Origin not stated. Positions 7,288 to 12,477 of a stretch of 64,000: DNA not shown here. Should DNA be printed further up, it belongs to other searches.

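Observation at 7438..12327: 1629-aa acidic giant protein with embedded glycine-zipper membrane hairpins and Pro-Glu linkers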

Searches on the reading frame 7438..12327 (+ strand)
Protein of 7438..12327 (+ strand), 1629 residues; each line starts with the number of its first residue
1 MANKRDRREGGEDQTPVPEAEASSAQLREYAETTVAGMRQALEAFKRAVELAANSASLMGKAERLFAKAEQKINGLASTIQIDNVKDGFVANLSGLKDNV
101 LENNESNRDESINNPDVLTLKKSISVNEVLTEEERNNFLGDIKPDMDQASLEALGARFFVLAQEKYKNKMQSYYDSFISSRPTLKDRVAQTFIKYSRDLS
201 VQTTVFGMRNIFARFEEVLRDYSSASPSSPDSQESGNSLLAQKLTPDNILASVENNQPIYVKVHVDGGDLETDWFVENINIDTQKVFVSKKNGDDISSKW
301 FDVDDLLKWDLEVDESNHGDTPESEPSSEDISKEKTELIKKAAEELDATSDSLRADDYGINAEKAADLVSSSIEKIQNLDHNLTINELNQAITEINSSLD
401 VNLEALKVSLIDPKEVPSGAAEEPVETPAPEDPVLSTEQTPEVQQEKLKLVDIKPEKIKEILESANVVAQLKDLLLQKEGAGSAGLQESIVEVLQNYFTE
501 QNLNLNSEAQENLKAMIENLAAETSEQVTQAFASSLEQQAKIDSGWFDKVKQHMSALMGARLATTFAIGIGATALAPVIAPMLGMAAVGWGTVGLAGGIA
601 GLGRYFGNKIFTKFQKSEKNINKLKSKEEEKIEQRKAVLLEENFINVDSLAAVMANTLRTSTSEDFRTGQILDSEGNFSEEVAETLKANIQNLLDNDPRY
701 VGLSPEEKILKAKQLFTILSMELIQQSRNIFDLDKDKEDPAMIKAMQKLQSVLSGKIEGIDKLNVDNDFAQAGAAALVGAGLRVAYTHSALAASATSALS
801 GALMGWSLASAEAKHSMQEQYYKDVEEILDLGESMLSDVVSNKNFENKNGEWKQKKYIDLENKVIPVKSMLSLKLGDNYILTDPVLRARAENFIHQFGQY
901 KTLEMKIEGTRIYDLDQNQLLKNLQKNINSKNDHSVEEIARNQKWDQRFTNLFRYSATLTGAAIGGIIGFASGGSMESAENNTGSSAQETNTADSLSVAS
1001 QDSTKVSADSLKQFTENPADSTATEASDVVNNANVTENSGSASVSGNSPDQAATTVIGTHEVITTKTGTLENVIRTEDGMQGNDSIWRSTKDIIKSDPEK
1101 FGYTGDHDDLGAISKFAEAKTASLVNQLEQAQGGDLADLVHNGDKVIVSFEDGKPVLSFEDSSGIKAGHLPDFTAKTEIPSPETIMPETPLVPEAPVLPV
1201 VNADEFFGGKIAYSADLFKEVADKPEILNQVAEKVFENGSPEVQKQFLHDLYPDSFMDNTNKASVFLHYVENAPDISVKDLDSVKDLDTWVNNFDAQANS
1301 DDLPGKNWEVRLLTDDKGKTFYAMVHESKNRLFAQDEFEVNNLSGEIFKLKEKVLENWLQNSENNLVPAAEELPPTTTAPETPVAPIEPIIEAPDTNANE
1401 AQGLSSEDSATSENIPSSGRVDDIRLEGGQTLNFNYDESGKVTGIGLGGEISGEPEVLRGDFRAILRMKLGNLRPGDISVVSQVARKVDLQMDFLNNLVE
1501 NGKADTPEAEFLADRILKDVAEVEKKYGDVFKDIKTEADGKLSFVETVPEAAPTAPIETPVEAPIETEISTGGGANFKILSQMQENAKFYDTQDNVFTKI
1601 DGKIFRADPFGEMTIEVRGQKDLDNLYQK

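Call 6: search_protein_families(library=pfam, proteins=[window:7438-12327:+], max_evalue=1)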
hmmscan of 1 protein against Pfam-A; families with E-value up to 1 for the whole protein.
window:7438-12327:+ (1629 aa): 7 families
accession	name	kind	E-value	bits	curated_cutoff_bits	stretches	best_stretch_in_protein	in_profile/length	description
PF08863.15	YolD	-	0.0039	17.7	27.5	1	248-306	35-90/94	YolD-like protein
PF05089.18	NAGLU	-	0.045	13.1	25.5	0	1587-1628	163-202/336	Alpha-N-acetylglucosaminidase (NAGLU) tim-barrel domain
PF07275.16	ArdA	-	0.11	13.5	27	1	789-861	87-134/155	Antirestriction protein (ArdA)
PF03241.18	HpaB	-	0.12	11.9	25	1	790-887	68-165/202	4-hydroxyphenylacetate 3-hydroxylase C terminal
PF12611.13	Flagellar_put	-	0.13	12.5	21.1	1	1592-1602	11-21/24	Putative flagellar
PF05277.18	DUF726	-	0.24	10.8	22.6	0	554-603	6-55/343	Protein of unknown function (DUF726)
PF01442.23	Apolipoprotein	-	0.69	10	90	1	21-103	113-188/190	Apolipoprotein A1/A4/E domain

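Call 9: find_homologous_proteins(query=window:7438-12327:+)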
Query window:7438-12327:+ (1629 aa): 1 proteins with E <= 0.001 among 8000 candidates.
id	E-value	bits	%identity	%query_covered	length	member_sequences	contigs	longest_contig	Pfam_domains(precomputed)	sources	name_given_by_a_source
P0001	0.0e+0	2247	68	95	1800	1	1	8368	-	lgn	-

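Call 11: find_encoding_contigs(protein=P0001, flank=10000)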
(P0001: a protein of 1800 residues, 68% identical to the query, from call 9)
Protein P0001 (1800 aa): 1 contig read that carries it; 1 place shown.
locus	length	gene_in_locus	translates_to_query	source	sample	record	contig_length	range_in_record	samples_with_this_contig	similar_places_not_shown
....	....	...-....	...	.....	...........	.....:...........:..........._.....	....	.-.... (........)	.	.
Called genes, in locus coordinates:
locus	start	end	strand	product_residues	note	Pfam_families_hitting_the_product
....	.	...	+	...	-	?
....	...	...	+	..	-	-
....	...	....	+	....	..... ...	-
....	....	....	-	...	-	-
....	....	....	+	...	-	-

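Call 13: find_related_loci(query=window:7438-12324:+, collection=genome_contigs, flank=10000)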
Query window:7438-12324:+ (1629 aa) in genome_contigs; peptide patterns used: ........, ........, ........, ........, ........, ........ (x = any residue, [..] = any of these).
16 stretches matched a pattern, but none encodes a relative of the query by tblastn (E <= 1e-3).

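Call 18: search_protein_families(library=phrogs, proteins=[window:7438-12327:+], max_evalue=0.1)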
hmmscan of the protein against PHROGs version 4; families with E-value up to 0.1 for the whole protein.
window:7438-12327:+ (1629 aa): 2 families
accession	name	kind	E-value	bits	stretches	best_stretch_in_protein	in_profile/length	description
phrog_14713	-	unknown function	6.3e-05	23.8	1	554-666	26-138/179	-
phrog_34302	-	unknown function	0.00071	20.8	0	794-853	8-66/81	-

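Call 19: search_protein_families(library=ncbifam, proteins=[window:7438-12327:+], max_evalue=0.1)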
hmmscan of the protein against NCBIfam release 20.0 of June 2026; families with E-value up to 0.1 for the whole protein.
window:7438-12327:+ (1629 aa): 0 families

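Call 26: search_solved_structures(query=window:7438-12324:+, max_evalue=1)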
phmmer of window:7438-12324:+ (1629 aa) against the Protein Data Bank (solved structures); distinct sequences matched with E-value up to 1: 1.
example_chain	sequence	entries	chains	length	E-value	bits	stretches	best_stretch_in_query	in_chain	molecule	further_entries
9qtq_M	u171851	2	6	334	0.67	10.8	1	544-616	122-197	Tetrahydromethanopterin S-methyltransferase subunit E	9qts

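Call 27: search_dna_similar(query=window:7438-12324:+, collection=phages, mode=protein, max_evalue=0.01)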
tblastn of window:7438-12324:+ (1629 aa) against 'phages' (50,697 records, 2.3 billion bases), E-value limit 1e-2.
No match.

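Call 67: search_protein_families(library=pfam, alignment_id=A6, max_evalue=0.001)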
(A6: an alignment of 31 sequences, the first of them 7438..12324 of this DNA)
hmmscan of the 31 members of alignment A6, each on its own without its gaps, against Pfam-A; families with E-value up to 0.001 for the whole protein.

A. member 1, window:7438-12324:+ (1629 aa): 0 families

B. families by the number of members that match (of 31 scanned): 0 families

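Call 82: list_cluster_members(proteins=[window:7438-12324:+, P0003, P0012, window:6934-7248:+, window:7259-7423:+])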
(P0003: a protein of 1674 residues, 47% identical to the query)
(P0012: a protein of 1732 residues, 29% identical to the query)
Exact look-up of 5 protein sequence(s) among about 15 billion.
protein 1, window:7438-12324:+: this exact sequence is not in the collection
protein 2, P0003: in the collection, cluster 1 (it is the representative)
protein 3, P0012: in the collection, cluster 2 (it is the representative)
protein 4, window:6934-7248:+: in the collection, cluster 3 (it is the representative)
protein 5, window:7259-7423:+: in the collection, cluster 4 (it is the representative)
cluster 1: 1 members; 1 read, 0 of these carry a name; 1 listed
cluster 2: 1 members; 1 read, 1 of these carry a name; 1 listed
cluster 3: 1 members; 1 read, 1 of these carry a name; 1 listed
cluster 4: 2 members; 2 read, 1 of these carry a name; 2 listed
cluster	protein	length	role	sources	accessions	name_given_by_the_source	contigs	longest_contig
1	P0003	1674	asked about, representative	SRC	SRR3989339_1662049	-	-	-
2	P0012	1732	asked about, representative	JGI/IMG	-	hypothetical protein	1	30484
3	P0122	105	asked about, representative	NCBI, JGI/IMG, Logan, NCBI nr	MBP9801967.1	hypothetical protein KBC40_00055 [Patescibacteria group bacterium] | hypothetical protein | hypothetical protein [Patescibacteria group bacterium]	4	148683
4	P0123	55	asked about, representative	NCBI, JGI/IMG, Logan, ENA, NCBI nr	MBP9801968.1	hypothetical protein KBC40_00060 [Patescibacteria group bacterium] | hypothetical protein | hypothetical protein [Patescibacteria group bacterium]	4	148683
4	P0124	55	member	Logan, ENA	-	-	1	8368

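Call 110: search_protein_families(library=padloc, proteins=[window:7438-12324:+], max_evalue=0.01)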
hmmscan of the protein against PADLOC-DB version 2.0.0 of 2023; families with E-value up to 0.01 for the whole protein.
window:7438-12324:+ (1629 aa): 0 families
